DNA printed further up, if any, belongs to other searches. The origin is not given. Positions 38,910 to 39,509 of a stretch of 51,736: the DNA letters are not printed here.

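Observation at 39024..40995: Self-contained two-gene cassette (534 aa + 98 aa, no recognisable domains) inserted between rsmG and noc in the oriC-proximal partition locus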

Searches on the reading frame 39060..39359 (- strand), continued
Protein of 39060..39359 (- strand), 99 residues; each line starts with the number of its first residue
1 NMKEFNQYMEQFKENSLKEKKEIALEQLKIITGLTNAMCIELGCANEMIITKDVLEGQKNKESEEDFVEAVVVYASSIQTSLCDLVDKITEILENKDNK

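Call 74: search_protein_families(library=pfam, proteins=[L129:6915-7475:+, L129:7484-7987:+, L125:7701-7997:+, L138:7515-7934:+, L138:7044-7415:+, L115:41-529:+, L128:1172-1507:+, L118:1009-2280:+, L140:6027-6989:+, L140:7104-7988:+], max_evalue=0.05)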
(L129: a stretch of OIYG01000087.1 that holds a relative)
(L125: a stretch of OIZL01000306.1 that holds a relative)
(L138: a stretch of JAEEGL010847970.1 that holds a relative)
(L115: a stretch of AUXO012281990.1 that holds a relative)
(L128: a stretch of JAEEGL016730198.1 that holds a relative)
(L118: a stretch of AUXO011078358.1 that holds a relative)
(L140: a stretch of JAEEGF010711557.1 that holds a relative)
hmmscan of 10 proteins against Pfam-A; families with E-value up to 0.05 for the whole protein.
L129:6915-7475:+ (186 aa): 2 families
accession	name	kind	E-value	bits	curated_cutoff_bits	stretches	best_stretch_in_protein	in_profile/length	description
PF17279.8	DUF5344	-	0.00081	20.3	27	1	3-55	11-62/87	Family of unknown function (DUF5344)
PF09789.14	CC149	-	0.018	14.8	30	0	3-105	137-232/316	Coiled-coil domain-containing protein 149-A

L129:7484-7987:+ (167 aa): 1 family
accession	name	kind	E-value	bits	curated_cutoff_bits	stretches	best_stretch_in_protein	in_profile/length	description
PF06133.16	Com_YlbF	-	0.026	15.4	23.9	1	42-123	14-92/105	Control of competence regulator ComK, YlbF/YmcA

L125:7701-7997:+ (98 aa): 2 families
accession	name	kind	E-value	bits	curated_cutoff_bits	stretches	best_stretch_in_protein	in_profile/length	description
PF09158.15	MotCF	-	0.017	15.6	25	1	21-64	27-70/103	Bacteriophage T4 MotA, C-terminal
PF09637.15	Med18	-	0.042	14.2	21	0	14-69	182-237/243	Med18 protein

L138:7515-7934:+ (139 aa): 2 families
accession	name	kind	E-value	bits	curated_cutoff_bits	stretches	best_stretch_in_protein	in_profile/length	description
PF06883.17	RNA_pol_Rpa2_4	-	0.018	15.4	27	1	107-133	7-33/58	RNA polymerase I, Rpa2 specific domain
PF13498.11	DUF4122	-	0.03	14.3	27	1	86-125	4-43/221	Domain of unknown function (DUF4122)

L138:7044-7415:+ (123 aa): 4 families
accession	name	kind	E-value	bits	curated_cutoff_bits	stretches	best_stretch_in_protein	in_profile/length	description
PF01230.28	HIT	-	2.6e-20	73.3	21.5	1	11-104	1-96/98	HIT domain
PF11969.13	DcpS_C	-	6.2e-17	62.5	24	1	4-103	2-102/114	Scavenger mRNA decapping enzyme C-term binding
PF02744.22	GalP_UDP_tr_C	-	0.0092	16.2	29.2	1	38-121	51-137/165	Galactose-1-phosphate uridyl transferase, C-terminal domain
PF04677.20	CwfJ_C_1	-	0.028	14.7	21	1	3-102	13-108/122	Protein similar to CwfJ C-terminus 1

L115:41-529:+ (162 aa): 2 families
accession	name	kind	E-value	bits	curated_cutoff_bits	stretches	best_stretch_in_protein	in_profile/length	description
PF14942.11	Muted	-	0.024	15.3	26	1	82-155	57-133/146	Organelle biogenesis, Muted-like protein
PF23345.1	NUP160_helical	-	0.033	13.9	27.5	1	42-147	30-119/231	Nucleoporin NUP160, helical domain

L128:1172-1507:+ (111 aa): 0 families

L118:1009-2280:+ (423 aa): 5 families
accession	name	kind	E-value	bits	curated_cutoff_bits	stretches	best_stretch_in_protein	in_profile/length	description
PF23203.1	KIF21A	-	0.0007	19.8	28.5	1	308-366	57-115/161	KIF21A-like domain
PF11559.13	ADIP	-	0.011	16.3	34.3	1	312-375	51-114/151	Afadin- and alpha -actinin-Binding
PF16888.10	YwqH-like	-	0.012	16.3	33.7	1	312-351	80-119/123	YwqH-like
PF01519.22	DUF16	-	0.026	15.4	40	1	316-360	30-74/104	Protein of unknown function DUF16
PF10046.14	BLOC1_2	-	0.032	15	33.4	1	311-349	49-87/96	Biogenesis of lysosome-related organelles complex-1 subunit 2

L140:6027-6989:+ (320 aa): 0 families

L140:7104-7988:+ (294 aa): 0 families

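Call 77: search_solved_structures(query=A4, max_evalue=10)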
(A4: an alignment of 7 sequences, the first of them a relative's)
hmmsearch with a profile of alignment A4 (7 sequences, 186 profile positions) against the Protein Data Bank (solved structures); distinct sequences matched with E-value up to 10: 7.
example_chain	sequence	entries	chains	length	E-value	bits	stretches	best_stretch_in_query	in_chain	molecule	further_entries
6qz9_0A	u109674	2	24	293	0.11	15.4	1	78-175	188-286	Proximal tail tube connector protein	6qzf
2wb7_A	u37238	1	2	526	0.13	15.2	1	56-164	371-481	PT26-6P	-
6cp0_A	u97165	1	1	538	0.29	14.1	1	132-184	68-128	SdcA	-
9okb_K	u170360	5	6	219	0.51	13.3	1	84-157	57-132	bmCENP-K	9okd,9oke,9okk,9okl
7unh_A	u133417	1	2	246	0.83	12.6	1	72-160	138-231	SP2 designed chlorophyll dimer protein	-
7uni_A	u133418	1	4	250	0.87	12.5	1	72-160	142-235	SP2-ZnPPaM designed chlorophyll dimer protein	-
4adz_A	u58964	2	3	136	2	11.4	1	50-88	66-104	CSOR | COPPER SENSITIVE OPERON REPRESSOR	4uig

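Call 78: search_solved_structures(query=A5, max_evalue=10)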
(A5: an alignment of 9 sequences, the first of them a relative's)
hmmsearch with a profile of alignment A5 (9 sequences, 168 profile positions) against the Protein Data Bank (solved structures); distinct sequences matched with E-value up to 10: 2.
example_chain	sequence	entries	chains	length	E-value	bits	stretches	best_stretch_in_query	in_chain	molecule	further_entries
3vyy_A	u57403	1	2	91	0.28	14.4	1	72-117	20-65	ATP-dependent RNA helicase A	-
3ksu_A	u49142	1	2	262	0.62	13.3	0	46-87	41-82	3-oxoacyl-acyl carrier protein reductase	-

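Call 79: search_protein_families(library=pfam, alignment_id=A4, max_evalue=0.1)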
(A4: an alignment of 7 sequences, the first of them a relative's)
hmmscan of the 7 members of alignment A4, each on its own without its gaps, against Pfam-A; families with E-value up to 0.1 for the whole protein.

A. member 1, L129:6915-7475:+ (186 aa): 3 families
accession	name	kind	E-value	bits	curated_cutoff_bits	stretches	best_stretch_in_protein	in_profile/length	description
PF17279.8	DUF5344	-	0.00081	20.3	27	1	3-55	11-62/87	Family of unknown function (DUF5344)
PF09789.14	CC149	-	0.018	14.8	30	1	3-105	137-232/316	Coiled-coil domain-containing protein 149-A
PF20515.4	2OG-FeII_Oxy_6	-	0.087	13.2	27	0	19-79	55-113/211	Tet-like 2OG-Fe(II) oxygenase superfamily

B. families by the number of members that match (of 7 scanned): 12 families
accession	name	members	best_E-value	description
PF17279.8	DUF5344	4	4.1e-05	Family of unknown function (DUF5344)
PF24520.1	ARM_KNTC1_1st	2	0.007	KNTC1 first ARM-repeats domain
PF09789.14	CC149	2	0.018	Coiled-coil domain-containing protein 149-A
PF23202.1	PAH_ZNF598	2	0.021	ZNF598 PAH domain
PF20515.4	2OG-FeII_Oxy_6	2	0.027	Tet-like 2OG-Fe(II) oxygenase superfamily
PF10869.13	DUF2666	1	0.0034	Domain of unknown function (DUF2666)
PF07889.17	DUF1664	1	0.015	Protein of unknown function (DUF1664)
PF15600.11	Imm64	1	0.033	Immunity protein 64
PF06546.16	Vert_HS_TF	1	0.034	Vertebrate heat shock transcription factor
PF21408.2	MTR4-like_stalk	1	0.055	Exosome RNA helicase MTR4-like, stalk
PF05394.16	AvrB_AvrC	1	0.075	Avirulence protein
PF09058.15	L27_1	1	0.082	L27_1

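Call 82: search_protein_families(library=pfam, proteins=[L129:4913-6328:-, L129:8517-9044:-, L129:3253-4761:-, L132:4998-6623:+, L132:3333-4925:+, L132:8491-8955:+, L125:5883-6986:+, L125:8358-9407:+, L119:8956-10296:+, L119:6839-7345:-], max_evalue=0.001)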
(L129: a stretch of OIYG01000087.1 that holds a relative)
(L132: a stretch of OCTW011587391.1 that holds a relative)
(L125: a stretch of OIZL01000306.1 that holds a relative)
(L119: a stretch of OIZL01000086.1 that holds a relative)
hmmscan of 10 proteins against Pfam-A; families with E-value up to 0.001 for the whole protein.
L129:4913-6328:- (471 aa): 6 families
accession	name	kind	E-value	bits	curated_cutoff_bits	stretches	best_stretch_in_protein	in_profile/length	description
PF01381.28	HTH_3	-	3.7e-16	59.3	23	1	9-63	1-55/55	Helix-turn-helix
PF12844.13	HTH_19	-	2.6e-15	56.5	30.2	1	7-66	2-61/64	Helix-turn-helix domain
PF13443.12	HTH_26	-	4.1e-09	37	22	1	8-64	1-58/63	Cro/C1-type HTH DNA-binding domain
PF13560.12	HTH_31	-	1.6e-08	35.2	27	1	6-58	3-56/64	Helix-turn-helix domain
PF07022.19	Phage_CI_repr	-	6.7e-05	23.6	22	1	19-65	14-59/65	Bacteriophage CI repressor helix-turn-helix domain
PF08279.18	HTH_11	-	0.00015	22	25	1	12-36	9-34/55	HTH domain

L129:8517-9044:- (175 aa): 0 families

L129:3253-4761:- (502 aa): 4 families
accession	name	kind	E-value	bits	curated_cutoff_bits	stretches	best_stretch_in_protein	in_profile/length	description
PF01676.23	Metalloenzyme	-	8.7e-79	265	24.3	1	5-489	2-250/252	Metalloenzyme superfamily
PF06415.18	iPGM_N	-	1.4e-72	244.1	27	1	82-288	1-213/217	BPG-independent PGAM N-terminus (iPGM_N)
PF01663.27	Phosphodiest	-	1.1e-05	25.6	23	1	369-442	142-224/342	Type I phosphodiesterase / nucleotide pyrophosphatase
PF00884.28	Sulfatase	-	0.00032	20.6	25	0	401-489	201-301/301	Sulfatase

L132:4998-6623:+ (541 aa): 0 families

L132:3333-4925:+ (530 aa): 0 families

L132:8491-8955:+ (154 aa): 0 families

L125:5883-6986:+ (367 aa): 0 families

L125:8358-9407:+ (349 aa): 0 families

L119:8956-10296:+ (446 aa): 2 families
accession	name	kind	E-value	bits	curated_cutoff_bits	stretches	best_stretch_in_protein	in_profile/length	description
PF03062.24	MBOAT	-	7.4e-23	81.8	27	1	130-335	73-302/337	MBOAT, membrane-bound O-acyltransferase family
PF13813.11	MBOAT_2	-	0.00096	19.8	25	0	249-311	4-68/85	Membrane bound O-acyl transferase family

L119:6839-7345:- (168 aa): 1 family
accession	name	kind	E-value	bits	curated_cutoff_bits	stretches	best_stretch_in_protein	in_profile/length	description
PF06210.16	DUF1003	-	3.9e-35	120.6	27.4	1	63-158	2-99/103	Protein of unknown function (DUF1003)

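Call 88: list_cluster_members(proteins=[P0053, P0066, P0070, P0073, P0092, P0099, P0108, P0123, P0149, P0160])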
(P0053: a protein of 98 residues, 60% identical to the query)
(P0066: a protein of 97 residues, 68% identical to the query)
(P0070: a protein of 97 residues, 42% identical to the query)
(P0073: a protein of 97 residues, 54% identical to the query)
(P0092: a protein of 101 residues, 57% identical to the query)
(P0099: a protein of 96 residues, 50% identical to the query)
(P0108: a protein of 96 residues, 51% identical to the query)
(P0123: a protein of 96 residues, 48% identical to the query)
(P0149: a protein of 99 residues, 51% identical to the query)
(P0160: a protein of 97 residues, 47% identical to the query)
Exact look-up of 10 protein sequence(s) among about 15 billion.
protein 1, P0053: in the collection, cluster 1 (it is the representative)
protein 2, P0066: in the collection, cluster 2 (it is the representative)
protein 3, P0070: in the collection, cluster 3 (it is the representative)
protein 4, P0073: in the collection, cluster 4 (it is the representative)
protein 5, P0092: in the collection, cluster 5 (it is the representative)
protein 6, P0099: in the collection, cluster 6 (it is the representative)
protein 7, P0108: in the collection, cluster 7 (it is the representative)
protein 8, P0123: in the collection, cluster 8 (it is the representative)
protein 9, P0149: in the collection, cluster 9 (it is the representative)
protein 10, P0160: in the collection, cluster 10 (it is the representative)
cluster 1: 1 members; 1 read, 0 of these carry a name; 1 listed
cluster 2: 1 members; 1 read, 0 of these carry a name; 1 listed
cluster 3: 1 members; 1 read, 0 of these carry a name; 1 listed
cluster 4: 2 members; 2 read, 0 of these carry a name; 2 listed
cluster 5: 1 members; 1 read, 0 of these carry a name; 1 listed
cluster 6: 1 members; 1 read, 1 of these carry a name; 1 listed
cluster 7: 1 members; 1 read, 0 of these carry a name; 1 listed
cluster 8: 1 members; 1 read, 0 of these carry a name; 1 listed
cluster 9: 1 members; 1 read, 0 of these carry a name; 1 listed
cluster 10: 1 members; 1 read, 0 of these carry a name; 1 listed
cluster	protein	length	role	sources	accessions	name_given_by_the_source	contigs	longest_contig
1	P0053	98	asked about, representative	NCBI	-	-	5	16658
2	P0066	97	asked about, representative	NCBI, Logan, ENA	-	-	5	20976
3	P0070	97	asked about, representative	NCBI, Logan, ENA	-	-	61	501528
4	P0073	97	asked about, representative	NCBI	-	-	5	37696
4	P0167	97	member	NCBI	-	-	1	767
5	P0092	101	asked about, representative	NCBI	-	-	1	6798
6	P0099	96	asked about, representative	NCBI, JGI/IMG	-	hypothetical protein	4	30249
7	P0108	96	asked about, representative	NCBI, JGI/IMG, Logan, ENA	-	-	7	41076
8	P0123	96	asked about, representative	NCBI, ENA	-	-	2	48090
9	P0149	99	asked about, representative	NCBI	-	-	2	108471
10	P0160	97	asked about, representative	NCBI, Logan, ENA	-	-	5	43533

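Call 89: find_encoding_contigs(protein=P0066, flank=9000, max_places=5)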
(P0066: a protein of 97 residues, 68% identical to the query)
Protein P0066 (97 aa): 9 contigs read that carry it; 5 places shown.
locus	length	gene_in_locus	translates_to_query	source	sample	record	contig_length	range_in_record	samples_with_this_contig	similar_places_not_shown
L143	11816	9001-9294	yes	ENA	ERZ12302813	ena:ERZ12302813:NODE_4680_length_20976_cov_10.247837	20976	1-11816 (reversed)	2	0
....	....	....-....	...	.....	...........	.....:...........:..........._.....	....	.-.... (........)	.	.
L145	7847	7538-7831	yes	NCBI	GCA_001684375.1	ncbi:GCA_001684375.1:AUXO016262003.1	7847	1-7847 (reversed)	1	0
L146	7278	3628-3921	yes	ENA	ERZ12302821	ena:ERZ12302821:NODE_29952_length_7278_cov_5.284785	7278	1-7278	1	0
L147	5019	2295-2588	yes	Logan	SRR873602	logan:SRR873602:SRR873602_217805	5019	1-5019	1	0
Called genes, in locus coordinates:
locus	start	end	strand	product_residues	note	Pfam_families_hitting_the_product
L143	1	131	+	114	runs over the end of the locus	PF01245:Ribosomal_L19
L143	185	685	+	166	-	PF10502:Peptidase_S26, PF00717:Peptidase_S24 (weak)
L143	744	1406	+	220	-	PF01427:Peptidase_M15, PF02557:VanY (faint)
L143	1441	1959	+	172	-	-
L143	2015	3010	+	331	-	PF01545:Cation_efflux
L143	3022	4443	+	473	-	PF01667:Ribosomal_S27e (faint)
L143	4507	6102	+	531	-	PF00493:MCM (weak), PF13191:AAA_16 (faint), PF00004:AAA, PF07724:AAA_2, PF07728:AAA_5 (faint)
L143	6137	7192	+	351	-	PF04551:GcpE, PF26540:GcpE_C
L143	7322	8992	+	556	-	-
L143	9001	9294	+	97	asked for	-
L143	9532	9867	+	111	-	-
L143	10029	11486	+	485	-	PF19789:DUF6273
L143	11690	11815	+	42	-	?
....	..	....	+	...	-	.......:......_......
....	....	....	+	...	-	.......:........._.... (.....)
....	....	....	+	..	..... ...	-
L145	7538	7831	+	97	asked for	-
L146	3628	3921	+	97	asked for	-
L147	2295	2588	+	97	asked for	-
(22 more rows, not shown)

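Call 90: find_encoding_contigs(protein=P0071, flank=9000, max_places=3)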
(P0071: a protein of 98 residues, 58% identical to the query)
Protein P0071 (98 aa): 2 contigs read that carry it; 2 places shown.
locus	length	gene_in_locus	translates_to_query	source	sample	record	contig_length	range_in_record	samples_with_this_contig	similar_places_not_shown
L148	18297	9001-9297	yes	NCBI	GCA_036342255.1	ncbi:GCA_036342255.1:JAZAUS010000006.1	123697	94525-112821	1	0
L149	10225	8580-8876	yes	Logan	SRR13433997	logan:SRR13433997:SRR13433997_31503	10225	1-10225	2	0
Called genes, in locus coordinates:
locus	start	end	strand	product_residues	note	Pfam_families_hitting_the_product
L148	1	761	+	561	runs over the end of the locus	PF02463:SMC_N (faint), PF00005:ABC_tran, PF13401:AAA_22 (faint)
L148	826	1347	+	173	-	PF13302:Acetyltransf_3, PF00583:Acetyltransf_1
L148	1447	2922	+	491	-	PF01381:HTH_3, PF12844:HTH_19, PF13443:HTH_26, PF13560:HTH_31 (weak)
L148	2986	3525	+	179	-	-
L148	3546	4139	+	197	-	PF06042:NTP_transf_6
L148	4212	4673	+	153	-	PF00877:NLPC_P60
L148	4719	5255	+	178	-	-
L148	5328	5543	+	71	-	-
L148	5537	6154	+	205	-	PF00702:Hydrolase, PF13419:HAD_2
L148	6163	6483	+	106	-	PF03091:CutA1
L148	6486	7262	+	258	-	PF01048:PNP_UDP_1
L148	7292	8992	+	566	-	-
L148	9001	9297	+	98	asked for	-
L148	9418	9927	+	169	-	PF04167:DUF402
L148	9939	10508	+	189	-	-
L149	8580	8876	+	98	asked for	-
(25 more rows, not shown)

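Call 101: find_encoding_contigs(protein=window:39060-39359:-, flank=6000, max_places=10)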
Protein window:39060-39359:- (99 aa): no gene with exactly this product is on record in the collection.

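Call 104: search_protein_families(library=pfam, proteins=[L106:3769-5340:-, L109:5154-6161:+, L140:8335-8781:+, L135:3006-3602:+, L143:9532-9867:+], max_evalue=0.001)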
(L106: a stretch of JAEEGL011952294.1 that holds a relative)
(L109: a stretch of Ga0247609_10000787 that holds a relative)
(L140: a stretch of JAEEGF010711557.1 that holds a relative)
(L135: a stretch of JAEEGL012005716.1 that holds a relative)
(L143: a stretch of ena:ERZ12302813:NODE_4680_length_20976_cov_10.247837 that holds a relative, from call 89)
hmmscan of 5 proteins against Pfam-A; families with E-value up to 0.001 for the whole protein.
L106:3769-5340:- (523 aa): 1 family
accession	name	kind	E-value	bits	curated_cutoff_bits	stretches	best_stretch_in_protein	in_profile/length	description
PF08789.15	PBCV_basic_adap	-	0.00058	20.4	20.4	0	454-468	7-21/38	PBCV-specific basic adaptor domain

L109:5154-6161:+ (335 aa): 1 family
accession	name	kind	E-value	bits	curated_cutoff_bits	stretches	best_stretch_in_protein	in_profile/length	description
PF18895.5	T4SS_pilin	-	0.00034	21.1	26.6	1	20-82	7-68/71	Type IV secretion system pilin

L140:8335-8781:+ (148 aa): 0 families

L135:3006-3602:+ (198 aa): 0 families

L143:9532-9867:+ (111 aa): 2 families
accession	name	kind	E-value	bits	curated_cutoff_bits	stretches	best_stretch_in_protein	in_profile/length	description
PF00583.31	Acetyltransf_1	-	8.7e-05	23.2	20.7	1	51-94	73-116/116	Acetyltransferase (GNAT) family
PF13420.13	Acetyltransf_4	-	0.00088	19.8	24.3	1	33-100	69-140/155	Acetyltransferase (GNAT) domain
